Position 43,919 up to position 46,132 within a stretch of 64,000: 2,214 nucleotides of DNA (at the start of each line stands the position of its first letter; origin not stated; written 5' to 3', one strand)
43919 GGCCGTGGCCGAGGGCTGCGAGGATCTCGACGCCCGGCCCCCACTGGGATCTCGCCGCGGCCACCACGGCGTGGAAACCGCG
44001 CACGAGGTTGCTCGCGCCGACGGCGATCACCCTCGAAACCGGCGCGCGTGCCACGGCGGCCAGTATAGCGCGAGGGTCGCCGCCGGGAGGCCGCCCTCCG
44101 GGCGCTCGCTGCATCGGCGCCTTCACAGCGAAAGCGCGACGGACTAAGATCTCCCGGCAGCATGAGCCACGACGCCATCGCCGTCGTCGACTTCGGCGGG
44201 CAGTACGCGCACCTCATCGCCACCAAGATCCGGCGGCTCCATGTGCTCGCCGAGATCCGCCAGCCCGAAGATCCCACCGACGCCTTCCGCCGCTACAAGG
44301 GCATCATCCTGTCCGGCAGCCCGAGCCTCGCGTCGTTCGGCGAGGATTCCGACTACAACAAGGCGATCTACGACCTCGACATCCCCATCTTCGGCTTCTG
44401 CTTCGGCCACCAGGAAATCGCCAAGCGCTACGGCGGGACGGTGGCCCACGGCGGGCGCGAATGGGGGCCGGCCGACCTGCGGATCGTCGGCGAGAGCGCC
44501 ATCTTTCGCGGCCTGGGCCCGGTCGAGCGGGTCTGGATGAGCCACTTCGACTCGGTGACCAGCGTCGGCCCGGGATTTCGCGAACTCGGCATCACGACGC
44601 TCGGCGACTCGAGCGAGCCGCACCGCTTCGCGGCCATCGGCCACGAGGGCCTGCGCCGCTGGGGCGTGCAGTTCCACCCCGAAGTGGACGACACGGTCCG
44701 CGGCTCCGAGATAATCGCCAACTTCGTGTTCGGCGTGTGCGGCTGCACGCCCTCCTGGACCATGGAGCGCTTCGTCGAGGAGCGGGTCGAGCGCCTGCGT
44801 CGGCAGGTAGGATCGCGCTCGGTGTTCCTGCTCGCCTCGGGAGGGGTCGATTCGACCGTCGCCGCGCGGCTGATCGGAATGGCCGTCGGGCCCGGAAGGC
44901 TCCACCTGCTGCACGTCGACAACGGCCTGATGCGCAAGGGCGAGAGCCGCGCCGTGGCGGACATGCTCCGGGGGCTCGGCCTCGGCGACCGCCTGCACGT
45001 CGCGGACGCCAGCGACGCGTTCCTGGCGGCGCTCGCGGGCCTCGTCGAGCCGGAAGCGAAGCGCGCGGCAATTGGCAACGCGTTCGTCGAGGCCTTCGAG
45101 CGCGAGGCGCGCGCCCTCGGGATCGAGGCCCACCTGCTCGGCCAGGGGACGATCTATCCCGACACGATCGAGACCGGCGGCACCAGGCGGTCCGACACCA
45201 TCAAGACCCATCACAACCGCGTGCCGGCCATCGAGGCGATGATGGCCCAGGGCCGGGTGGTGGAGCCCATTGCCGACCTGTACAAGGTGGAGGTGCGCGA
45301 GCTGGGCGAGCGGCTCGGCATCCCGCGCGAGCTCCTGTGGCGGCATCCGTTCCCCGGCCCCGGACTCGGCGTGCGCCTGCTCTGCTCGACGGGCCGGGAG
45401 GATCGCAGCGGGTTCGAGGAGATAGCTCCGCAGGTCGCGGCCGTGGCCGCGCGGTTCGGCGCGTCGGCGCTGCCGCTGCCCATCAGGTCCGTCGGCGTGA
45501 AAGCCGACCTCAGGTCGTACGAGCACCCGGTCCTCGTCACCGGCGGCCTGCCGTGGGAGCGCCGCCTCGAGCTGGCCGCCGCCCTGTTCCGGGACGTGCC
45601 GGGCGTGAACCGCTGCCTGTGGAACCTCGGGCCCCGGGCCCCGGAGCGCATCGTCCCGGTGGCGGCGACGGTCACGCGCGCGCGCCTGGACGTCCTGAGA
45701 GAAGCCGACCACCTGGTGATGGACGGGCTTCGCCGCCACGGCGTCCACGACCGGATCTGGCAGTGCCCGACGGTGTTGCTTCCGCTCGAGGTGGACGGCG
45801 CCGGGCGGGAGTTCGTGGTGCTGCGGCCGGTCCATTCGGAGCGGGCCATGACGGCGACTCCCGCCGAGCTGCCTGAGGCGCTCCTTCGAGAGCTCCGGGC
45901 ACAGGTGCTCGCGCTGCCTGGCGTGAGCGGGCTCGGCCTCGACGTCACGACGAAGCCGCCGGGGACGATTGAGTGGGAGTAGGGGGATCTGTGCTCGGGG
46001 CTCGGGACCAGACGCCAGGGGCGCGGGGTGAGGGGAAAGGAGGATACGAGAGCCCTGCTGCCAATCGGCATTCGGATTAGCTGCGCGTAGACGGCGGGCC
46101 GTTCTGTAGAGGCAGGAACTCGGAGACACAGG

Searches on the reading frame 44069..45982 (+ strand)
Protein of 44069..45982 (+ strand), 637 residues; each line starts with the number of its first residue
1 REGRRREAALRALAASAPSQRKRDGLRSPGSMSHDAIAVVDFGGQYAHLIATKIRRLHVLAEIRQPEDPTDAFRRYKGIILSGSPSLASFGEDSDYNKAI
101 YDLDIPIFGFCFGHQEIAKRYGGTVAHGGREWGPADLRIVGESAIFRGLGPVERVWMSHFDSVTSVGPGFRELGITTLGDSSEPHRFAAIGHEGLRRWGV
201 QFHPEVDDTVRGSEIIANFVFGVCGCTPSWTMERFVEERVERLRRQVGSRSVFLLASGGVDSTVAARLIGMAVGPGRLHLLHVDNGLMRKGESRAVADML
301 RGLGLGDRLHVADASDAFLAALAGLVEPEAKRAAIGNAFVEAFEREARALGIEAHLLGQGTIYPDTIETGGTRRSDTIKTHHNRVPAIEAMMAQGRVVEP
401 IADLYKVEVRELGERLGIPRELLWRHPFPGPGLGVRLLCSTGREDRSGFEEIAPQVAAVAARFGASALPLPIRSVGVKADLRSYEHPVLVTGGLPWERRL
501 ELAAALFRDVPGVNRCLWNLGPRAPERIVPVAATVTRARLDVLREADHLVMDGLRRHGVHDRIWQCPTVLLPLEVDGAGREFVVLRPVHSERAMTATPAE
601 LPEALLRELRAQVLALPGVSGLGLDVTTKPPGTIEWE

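Call 80: search_protein_families(library=pfam, proteins=[window:44069-45982:+], max_evalue=0.00001)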
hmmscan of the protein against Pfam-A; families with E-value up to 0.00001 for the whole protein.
window:44069-45982:+ (637 aa): 3 families
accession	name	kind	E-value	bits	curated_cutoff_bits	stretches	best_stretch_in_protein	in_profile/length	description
PF00117.34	GATase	-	9.2e-30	104.2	22.8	1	39-221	2-188/190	Glutamine amidotransferase class-I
PF00958.27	GMP_synt_C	-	2.4e-17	63.2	27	1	554-636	3-92/92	GMP synthase C terminal domain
PF02540.23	NAD_synthase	-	1.1e-08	35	21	0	245-302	14-71/242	NAD synthase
